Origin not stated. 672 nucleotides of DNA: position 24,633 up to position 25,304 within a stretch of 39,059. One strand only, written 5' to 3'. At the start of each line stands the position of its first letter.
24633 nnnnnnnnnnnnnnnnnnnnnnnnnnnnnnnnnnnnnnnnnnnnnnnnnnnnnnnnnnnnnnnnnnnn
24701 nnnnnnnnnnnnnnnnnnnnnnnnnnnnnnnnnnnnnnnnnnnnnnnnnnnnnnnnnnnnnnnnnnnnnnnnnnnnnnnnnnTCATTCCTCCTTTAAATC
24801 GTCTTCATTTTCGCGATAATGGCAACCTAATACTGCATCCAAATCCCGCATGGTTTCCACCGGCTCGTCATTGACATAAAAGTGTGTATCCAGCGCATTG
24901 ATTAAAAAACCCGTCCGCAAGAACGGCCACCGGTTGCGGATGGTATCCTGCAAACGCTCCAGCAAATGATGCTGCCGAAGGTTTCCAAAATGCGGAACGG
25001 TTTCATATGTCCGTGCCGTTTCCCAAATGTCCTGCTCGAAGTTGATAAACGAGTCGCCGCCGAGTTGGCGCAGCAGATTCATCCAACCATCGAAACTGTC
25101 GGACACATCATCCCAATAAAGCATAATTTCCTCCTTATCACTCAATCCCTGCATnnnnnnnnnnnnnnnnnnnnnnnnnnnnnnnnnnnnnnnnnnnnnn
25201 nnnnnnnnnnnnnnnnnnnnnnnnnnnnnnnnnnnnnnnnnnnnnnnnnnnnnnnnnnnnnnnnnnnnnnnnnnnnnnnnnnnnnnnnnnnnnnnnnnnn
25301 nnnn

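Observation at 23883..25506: Three-gene operon: orphan DNA methyltransferase with an unusual HPPY motif, plus a highly acidic small protein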

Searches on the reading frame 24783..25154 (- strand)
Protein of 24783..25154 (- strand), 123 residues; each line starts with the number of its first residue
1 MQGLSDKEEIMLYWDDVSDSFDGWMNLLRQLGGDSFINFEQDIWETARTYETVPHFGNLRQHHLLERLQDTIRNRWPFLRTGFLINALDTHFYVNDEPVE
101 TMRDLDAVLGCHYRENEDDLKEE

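Call 4: search_protein_families(library=pfam, proteins=[window:24783-25154:-], max_evalue=0.01)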
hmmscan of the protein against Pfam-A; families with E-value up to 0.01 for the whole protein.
window:24783-25154:- (123 aa): 0 families

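Call 6: search_protein_families(library=ncbifam, proteins=[window:24783-25154:-], max_evalue=0.01)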
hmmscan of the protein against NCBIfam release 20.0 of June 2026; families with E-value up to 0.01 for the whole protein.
window:24783-25154:- (123 aa): 0 families

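Call 13: search_dna_similar(query=window:24783-25154:-, collection=plasmids, mode=protein, max_rows=30, rows=spread, max_evalue=0.001)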
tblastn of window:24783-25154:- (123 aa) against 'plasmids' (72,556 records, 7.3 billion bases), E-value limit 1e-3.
Records with a match: 23; places in all: 23; records where one place covers at least 80% of the query: 21.
Best place of each record, by identity: >=99% 21; <60% 2.
By first word of the organism name: Neisseria 21; Moraxella 2.
By predicted mobility (MOB-suite, as given by PLSDB): conjugative 23.
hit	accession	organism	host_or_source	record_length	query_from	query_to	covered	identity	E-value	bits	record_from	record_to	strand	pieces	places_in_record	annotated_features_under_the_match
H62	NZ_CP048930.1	Neisseria gonorrhoeae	Homo sapiens,urethra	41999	1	123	100%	100.0%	1e-77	255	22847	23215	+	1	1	hypothetical protein (x2)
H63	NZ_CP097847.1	Neisseria gonorrhoeae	Homo sapiens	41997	1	123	100%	100.0%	1e-77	255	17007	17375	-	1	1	hypothetical protein (x2)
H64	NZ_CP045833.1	Neisseria gonorrhoeae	Homo sapiens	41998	1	123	100%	100.0%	1e-77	255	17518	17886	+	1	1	hypothetical protein (x2)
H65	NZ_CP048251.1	Neisseria gonorrhoeae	Homo sapiens,urethra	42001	1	123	100%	100.0%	1e-77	255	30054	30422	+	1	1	hypothetical protein (x2)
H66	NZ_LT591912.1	Neisseria gonorrhoeae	-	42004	1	123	100%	100.0%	1e-77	255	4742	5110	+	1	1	hypothetical protein (x2)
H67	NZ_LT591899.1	Neisseria gonorrhoeae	-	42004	1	123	100%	100.0%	1e-77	255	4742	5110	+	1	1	hypothetical protein (x2)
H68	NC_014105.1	Neisseria gonorrhoeae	-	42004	1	123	100%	100.0%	1e-77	255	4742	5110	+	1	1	hypothetical protein (x2)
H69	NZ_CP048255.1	Neisseria gonorrhoeae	Homo sapiens,urethra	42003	1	123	100%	100.0%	1e-77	255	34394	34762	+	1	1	hypothetical protein (x2)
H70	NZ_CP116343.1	Neisseria gonorrhoeae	Homo sapiens,urethra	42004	1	123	100%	100.0%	1e-77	255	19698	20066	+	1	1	hypothetical protein (x2)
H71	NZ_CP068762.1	Neisseria gonorrhoeae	Homo sapiens,swab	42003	1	123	100%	100.0%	1e-77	255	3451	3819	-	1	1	hypothetical protein (x2)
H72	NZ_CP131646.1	Neisseria gonorrhoeae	-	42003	1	123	100%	100.0%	1e-77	255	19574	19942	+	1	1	hypothetical protein (x2)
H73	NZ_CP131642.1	Neisseria gonorrhoeae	-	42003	1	123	100%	100.0%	1e-77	255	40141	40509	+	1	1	hypothetical protein (x2)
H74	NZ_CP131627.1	Neisseria gonorrhoeae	Homo sapiens,culture,urine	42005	1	123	100%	100.0%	1e-77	255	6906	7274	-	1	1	hypothetical protein (x2)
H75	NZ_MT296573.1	Neisseria gonorrhoeae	-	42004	1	123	100%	100.0%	1e-77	255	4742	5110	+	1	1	hypothetical protein (x2)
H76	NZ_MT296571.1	Neisseria gonorrhoeae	-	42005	1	123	100%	100.0%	1e-77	255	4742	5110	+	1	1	hypothetical protein (x2)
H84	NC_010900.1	Moraxella bovis Epp63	-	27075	17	105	72%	26.4%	8e-4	44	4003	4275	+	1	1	hypothetical protein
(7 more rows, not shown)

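Call 21: search_protein_families(library=phrogs, proteins=[window:24783-25154:-], max_evalue=0.01)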
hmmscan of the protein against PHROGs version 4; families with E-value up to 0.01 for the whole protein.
window:24783-25154:- (123 aa): 0 families

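Call 22: search_protein_families(library=padloc, proteins=[window:24783-25154:-], max_evalue=0.01)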
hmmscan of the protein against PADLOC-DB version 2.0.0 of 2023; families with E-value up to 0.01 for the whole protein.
window:24783-25154:- (123 aa): 0 families

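Call 32: find_homologous_proteins(query=window:24783-25154:-, max_evalue=0.01)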
Query window:24783-25154:- (123 aa): 15 proteins with E <= 0.01 among 17 candidates.
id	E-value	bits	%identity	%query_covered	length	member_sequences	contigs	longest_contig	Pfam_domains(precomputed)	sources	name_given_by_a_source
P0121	6.3e-79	281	98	100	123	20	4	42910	-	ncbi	ncbi:TPA: hypothetical protein WI804_002286 [Neisseria meningitidis]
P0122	4.3e-73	262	99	92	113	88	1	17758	-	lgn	-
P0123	1.9e-71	256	98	92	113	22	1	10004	-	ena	-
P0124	3.8e-68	246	100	85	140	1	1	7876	-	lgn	-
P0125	2.5e-54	201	95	75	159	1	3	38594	-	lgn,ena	-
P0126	1.7e-50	189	81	89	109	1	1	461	-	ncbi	-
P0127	4.1e-48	181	73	85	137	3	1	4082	-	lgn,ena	-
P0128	4.8e-48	181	98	66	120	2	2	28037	-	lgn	-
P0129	2.3e-44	169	100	62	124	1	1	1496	-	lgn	-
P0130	2.9e-40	156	96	56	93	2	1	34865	-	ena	-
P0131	2.4e-39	153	59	91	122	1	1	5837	-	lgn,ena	-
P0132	1.3e-32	131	100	47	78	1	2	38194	-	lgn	-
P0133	6.7e-31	125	100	45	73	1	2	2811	-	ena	-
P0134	3.3e-10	58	91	26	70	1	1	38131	-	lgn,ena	-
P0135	4.1e-3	35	45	41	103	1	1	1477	-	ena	-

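Call 35: find_encoding_contigs(protein=P0131, flank=6000, max_places=3)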
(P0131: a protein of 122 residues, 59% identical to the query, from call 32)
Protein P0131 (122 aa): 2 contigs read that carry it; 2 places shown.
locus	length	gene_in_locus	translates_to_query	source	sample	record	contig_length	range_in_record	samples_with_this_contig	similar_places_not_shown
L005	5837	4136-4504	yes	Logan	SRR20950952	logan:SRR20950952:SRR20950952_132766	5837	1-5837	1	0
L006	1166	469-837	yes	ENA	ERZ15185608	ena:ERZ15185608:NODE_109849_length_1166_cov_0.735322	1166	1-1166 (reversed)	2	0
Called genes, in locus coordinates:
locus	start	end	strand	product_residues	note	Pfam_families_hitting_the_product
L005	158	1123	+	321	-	PF01051:Rep3_N, PF21205:Rep3_C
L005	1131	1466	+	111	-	-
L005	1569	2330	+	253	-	PF01656:CbiA, PF02374:ArsA_ATPase (weak), PF09140:MipZ, PF10609:ParA (weak), PF13614:AAA_31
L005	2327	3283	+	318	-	PF02195:ParB_N, PF17762:HTH_ParB (faint), PF08535:KorB, PF06613:KorB_C (weak)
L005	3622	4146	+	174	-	-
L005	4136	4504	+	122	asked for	-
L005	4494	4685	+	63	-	-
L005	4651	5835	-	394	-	?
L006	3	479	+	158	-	?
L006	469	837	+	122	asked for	-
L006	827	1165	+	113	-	?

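Call 40: search_protein_families(library=pfam, proteins=[L005:3622-4146:+, L005:4494-4685:+, L005:4651-5835:-, L006:827-1165:+, L005:1131-1466:+], max_evalue=0.01)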
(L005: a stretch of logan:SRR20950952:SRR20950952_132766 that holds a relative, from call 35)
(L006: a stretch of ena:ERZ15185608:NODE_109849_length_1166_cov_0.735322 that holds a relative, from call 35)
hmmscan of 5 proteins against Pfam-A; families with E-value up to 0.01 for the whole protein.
L005:3622-4146:+ (174 aa): 0 families

L005:4494-4685:+ (63 aa): 0 families

L005:4651-5835:- (394 aa): 1 family
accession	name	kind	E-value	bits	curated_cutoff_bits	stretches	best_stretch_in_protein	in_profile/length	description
PF18061.6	CRISPR_Cas9_WED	-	0.0049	17.4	27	0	213-260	37-83/131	CRISPR-Cas9 WED domain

L006:827-1165:+ (113 aa): 0 families

L005:1131-1466:+ (111 aa): 0 families

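Call 41: find_encoding_contigs(protein=P0127, flank=6000, max_places=3)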
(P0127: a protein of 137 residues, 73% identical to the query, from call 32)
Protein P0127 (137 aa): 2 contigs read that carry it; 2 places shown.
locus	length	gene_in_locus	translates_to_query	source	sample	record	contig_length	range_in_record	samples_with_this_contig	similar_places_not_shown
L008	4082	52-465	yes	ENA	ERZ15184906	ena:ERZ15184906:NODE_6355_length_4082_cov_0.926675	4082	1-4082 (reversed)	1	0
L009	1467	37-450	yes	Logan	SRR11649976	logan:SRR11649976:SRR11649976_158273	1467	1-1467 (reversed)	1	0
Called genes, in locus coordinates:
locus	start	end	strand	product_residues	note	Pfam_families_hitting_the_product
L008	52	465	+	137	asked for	-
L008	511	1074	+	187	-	-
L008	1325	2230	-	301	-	PF06414:Zeta_toxin, PF13671:AAA_33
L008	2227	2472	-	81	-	-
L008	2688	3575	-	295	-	PF02661:Fic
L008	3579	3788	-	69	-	-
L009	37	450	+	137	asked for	-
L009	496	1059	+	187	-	-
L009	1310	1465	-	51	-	?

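Call 66: predict_structure(alignment_id=A2)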
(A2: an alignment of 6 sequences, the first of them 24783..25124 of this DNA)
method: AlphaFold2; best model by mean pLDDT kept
length: 113 residues; sequences in the alignment: 6
mean_pLDDT: 81.8   pTM: 0.75
mean pLDDT of the five models: 81.8, 79.5, 79.3, 78.7, 78.1
residues with pLDDT >= 90: 45; 70-90: 47; 50-70: 20; < 50: 1
segments of 3 or more residues with pLDDT < 50: none
pLDDT, mean of each block of 10 residues (from residue 1): 71 91 80 76 69 91 91 83 93 92 71 51
secondary structure, 60 per line:
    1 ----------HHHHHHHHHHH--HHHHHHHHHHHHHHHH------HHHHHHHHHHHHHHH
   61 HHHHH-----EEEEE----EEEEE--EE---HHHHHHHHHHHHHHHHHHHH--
elements in order: H11-21 H24-39 H46-65 E71-75 E80-84 H92-111

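Call 74: search_protein_representatives(alignment_id=A2)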
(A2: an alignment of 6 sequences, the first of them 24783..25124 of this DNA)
Query: 6 sequences, 110 profile positions. Proteins with E-value up to 0.001 (for the whole library): 122; up to 1e-10: 23; up to 1e-30: 3. The best 122 are listed.
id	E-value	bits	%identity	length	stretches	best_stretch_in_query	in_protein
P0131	1.4e-53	196.0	-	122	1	1-110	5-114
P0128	8.3e-40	151.7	-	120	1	1-80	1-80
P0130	8.1e-33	129.2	-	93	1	1-69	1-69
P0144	3.5e-28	114.3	-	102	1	1-100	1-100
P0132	4.3e-28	114.0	-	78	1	1-59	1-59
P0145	9.4e-28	112.9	-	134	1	2-104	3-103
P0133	3.0e-26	108.1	-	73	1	1-56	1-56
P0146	8.6e-23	96.9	-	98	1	2-95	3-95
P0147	1.9e-17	79.7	-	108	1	3-105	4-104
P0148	5.7e-17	78.2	-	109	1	2-101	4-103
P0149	1.8e-16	76.6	-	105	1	3-98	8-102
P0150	9.5e-16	74.2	-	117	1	2-101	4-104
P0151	4.4e-15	72.1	-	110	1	1-101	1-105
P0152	2.6e-14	69.6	-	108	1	6-102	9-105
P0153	7.5e-14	68.1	-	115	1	3-81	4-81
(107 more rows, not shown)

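Call 77: search_protein_families(library=pfam, alignment_id=A5, max_evalue=0.01)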
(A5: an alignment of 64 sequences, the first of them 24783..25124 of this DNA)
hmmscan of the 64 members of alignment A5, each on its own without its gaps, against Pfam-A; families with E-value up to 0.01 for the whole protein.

A. member 1, window:24783-25124:- (113 aa): 0 families

B. families by the number of members that match (of 64 scanned): 3 families
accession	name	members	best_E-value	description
PF21655.3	L544_NTransf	1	0.001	L544, nucleotidyltransferase domain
PF20890.2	Dbr1_C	1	0.0018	Dbr1, C-terminal domain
PF21194.3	TadZ-like_ARD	1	0.0019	TadZ-like, receiver domain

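Call 78: search_protein_families(library=phrogs, alignment_id=A5, max_evalue=0.01)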
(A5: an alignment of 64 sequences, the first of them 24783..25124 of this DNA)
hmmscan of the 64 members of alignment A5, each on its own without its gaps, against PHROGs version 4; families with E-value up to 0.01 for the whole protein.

A. member 1, window:24783-25124:- (113 aa): 0 families

B. families by the number of members that match (of 64 scanned): 4 families
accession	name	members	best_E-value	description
phrog_37081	-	1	0.00087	-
phrog_32815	-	1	0.0017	-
phrog_28870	-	1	0.0022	-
phrog_14592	-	1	0.0076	virion structural protein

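Call 81: find_related_loci(query=A2, collection=genome_contigs, flank=4000)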
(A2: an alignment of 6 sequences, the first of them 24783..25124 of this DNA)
Query A2 (113 aa) in genome_contigs; peptide patterns used: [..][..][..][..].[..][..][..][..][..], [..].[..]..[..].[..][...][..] (x = any residue, [..] = any of these).
37 stretches matched a pattern; 1 encode a relative of the query (tblastn E <= 1e-3); 1 distinct loci.
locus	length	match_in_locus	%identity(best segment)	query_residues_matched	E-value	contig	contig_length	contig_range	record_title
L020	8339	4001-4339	55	1-113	2e-40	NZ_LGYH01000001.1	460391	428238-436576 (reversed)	Neisseria sp. 83E34 contig_1, whole genome shotgun sequence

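Call 86: get_annotated_region(hit=H84, flank=5000)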
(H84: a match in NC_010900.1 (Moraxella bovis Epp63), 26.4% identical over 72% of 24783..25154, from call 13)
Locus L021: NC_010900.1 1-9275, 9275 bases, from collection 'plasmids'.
description: Moraxella bovis Epp63 plasmid pMBO-2, complete sequence
organism: Moraxella bovis Epp63 (NCBI taxid 387425)
taxonomy: Bacteria; Pseudomonadota; Gammaproteobacteria; Moraxellales; Moraxellaceae; Moraxella; Moraxella bovis; Moraxella bovis Epp63
host: -; source: -; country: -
typing (MOB-suite, as given by PLSDB): conjugative; replicon rep_cluster_151; relaxase MOBP; mating-pair formation MPF_T
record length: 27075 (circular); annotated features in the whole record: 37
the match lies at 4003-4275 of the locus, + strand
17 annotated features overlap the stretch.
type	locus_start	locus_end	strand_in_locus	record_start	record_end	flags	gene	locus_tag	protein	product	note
CDS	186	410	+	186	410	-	-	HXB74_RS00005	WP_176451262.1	hypothetical protein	-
CDS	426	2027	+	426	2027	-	-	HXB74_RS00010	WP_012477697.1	replication initiation protein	GO:0006270 - DNA replication initiation [Evidence IEA]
CDS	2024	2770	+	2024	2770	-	-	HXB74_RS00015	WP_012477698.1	hypothetical protein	-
CDS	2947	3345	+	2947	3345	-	-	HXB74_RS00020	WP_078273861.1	hypothetical protein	-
CDS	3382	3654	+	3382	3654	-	-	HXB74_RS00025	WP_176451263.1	hypothetical protein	-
CDS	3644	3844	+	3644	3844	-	-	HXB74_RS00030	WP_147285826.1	hypothetical protein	-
CDS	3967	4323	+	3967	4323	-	-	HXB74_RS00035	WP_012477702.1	hypothetical protein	-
CDS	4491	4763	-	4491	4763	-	-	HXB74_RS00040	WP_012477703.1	hypothetical protein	-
CDS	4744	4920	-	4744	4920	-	-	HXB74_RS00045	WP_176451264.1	hypothetical protein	-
CDS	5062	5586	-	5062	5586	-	-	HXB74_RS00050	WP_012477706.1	hypothetical protein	-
CDS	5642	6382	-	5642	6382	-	-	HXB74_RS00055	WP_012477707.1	TraL-like protein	-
CDS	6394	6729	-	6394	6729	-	-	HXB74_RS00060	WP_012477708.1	hypothetical protein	-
CDS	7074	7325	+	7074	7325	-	-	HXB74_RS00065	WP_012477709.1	hypothetical protein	-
CDS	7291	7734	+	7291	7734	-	-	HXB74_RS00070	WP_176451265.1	hypothetical protein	-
CDS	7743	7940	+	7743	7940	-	-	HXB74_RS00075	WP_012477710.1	hypothetical protein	-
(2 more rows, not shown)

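Call 88: search_dna_similar(query=P0150, collection=plasmids, mode=protein, max_evalue=0.001, max_rows=25, rows=spread)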
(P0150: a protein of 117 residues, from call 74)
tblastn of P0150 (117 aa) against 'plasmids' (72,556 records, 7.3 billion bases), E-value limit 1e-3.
Records with a match: 25; places in all: 25; records where one place covers at least 80% of the query: 23.
Best place of each record, by identity: <60% 25.
By first word of the organism name: Neisseria 21; Moraxella 2; Glaesserella 2.
By predicted mobility (MOB-suite, as given by PLSDB): conjugative 23; non-mobilizable 2.
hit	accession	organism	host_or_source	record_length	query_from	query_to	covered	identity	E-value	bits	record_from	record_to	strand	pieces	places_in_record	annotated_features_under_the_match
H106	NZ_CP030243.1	Moraxella bovis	Bos taurus,strain,ocular secretion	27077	27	107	69%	41.0%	2e-12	69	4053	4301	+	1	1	hypothetical protein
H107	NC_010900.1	Moraxella bovis Epp63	-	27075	27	107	69%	41.0%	2e-12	69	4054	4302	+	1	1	hypothetical protein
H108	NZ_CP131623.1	Neisseria gonorrhoeae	Homo sapiens,culture,urine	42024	2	102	86%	32.7%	5e-16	79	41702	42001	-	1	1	hypothetical protein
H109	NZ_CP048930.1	Neisseria gonorrhoeae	Homo sapiens,urethra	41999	2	102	86%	32.7%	6e-16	79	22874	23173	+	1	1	hypothetical protein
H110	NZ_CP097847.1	Neisseria gonorrhoeae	Homo sapiens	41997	2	102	86%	32.7%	6e-16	79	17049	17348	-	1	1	hypothetical protein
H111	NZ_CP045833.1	Neisseria gonorrhoeae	Homo sapiens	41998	2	102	86%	32.7%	6e-16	79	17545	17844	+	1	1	hypothetical protein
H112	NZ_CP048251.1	Neisseria gonorrhoeae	Homo sapiens,urethra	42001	2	102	86%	32.7%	6e-16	79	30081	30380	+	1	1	hypothetical protein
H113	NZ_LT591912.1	Neisseria gonorrhoeae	-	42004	2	102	86%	32.7%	6e-16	79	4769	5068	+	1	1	hypothetical protein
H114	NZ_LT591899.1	Neisseria gonorrhoeae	-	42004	2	102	86%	32.7%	6e-16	79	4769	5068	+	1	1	hypothetical protein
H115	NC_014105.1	Neisseria gonorrhoeae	-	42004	2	102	86%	32.7%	6e-16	79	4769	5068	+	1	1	hypothetical protein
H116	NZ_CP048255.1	Neisseria gonorrhoeae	Homo sapiens,urethra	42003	2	102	86%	32.7%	6e-16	79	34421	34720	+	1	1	hypothetical protein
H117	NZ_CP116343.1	Neisseria gonorrhoeae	Homo sapiens,urethra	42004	2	102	86%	32.7%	6e-16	79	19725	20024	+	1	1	hypothetical protein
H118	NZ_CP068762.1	Neisseria gonorrhoeae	Homo sapiens,swab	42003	2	102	86%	32.7%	6e-16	79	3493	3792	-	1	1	hypothetical protein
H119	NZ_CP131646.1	Neisseria gonorrhoeae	-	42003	2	102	86%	32.7%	6e-16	79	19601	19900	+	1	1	hypothetical protein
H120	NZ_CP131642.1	Neisseria gonorrhoeae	-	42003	2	102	86%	32.7%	6e-16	79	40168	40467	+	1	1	hypothetical protein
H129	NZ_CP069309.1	Glaesserella parasuis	swine,tissue sample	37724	9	104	82%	28.0%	8e-5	47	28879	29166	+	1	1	hypothetical protein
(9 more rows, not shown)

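Call 89: search_dna_similar(query=P0150, collection=phages, mode=protein, max_evalue=0.001, max_rows=25, rows=spread)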
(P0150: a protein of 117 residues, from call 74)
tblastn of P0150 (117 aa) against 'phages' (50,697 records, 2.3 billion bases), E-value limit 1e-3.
No match.

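Call 90: get_annotated_region(hit=H129, flank=5000)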
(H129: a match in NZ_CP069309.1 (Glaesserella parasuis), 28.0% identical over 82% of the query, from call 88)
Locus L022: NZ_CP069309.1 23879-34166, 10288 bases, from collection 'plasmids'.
description: Glaesserella parasuis strain EHP1804 plasmid unnamed, complete sequence
organism: Glaesserella parasuis (NCBI taxid 738)
taxonomy: Bacteria; Pseudomonadota; Gammaproteobacteria; Pasteurellales; Pasteurellaceae; Glaesserella; Glaesserella parasuis
host: -; source: swine,tissue sample; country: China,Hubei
typing (MOB-suite, as given by PLSDB): non-mobilizable
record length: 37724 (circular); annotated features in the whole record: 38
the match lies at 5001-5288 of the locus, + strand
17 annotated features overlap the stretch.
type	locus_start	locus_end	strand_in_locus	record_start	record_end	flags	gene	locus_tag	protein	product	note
CDS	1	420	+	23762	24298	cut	-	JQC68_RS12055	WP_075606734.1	hypothetical protein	-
CDS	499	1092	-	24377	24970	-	-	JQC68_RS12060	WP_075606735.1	recombinase family protein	GO:0006310 - DNA recombination [Evidence IEA]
CDS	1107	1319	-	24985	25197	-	-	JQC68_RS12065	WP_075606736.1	hypothetical protein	-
CDS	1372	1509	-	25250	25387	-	-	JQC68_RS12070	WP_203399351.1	hypothetical protein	-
CDS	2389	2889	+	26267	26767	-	-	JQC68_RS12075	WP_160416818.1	J domain-containing protein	GO:0006457 - protein folding [Evidence IEA]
CDS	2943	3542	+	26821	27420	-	-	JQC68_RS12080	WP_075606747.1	hypothetical protein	-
CDS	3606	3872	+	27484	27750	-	-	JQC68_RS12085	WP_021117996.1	DUF1456 family protein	-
CDS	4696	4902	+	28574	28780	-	-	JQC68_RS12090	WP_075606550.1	hypothetical protein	-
CDS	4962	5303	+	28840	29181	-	-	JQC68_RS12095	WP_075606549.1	hypothetical protein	-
CDS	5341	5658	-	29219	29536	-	-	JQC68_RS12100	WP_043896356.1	hypothetical protein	-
CDS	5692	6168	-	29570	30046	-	-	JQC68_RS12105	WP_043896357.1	lytic transglycosylase domain-containing protein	-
CDS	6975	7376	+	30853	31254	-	-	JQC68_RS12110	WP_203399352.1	hypothetical protein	-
CDS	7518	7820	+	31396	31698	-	-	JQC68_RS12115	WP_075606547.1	type IV conjugative transfer system pilin TraA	-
CDS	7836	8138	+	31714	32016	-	traL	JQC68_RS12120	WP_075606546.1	type IV conjugative transfer system protein TraL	-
CDS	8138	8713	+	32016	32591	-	-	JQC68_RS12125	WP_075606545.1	TraE/TraK family type IV conjugative transfer system protein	-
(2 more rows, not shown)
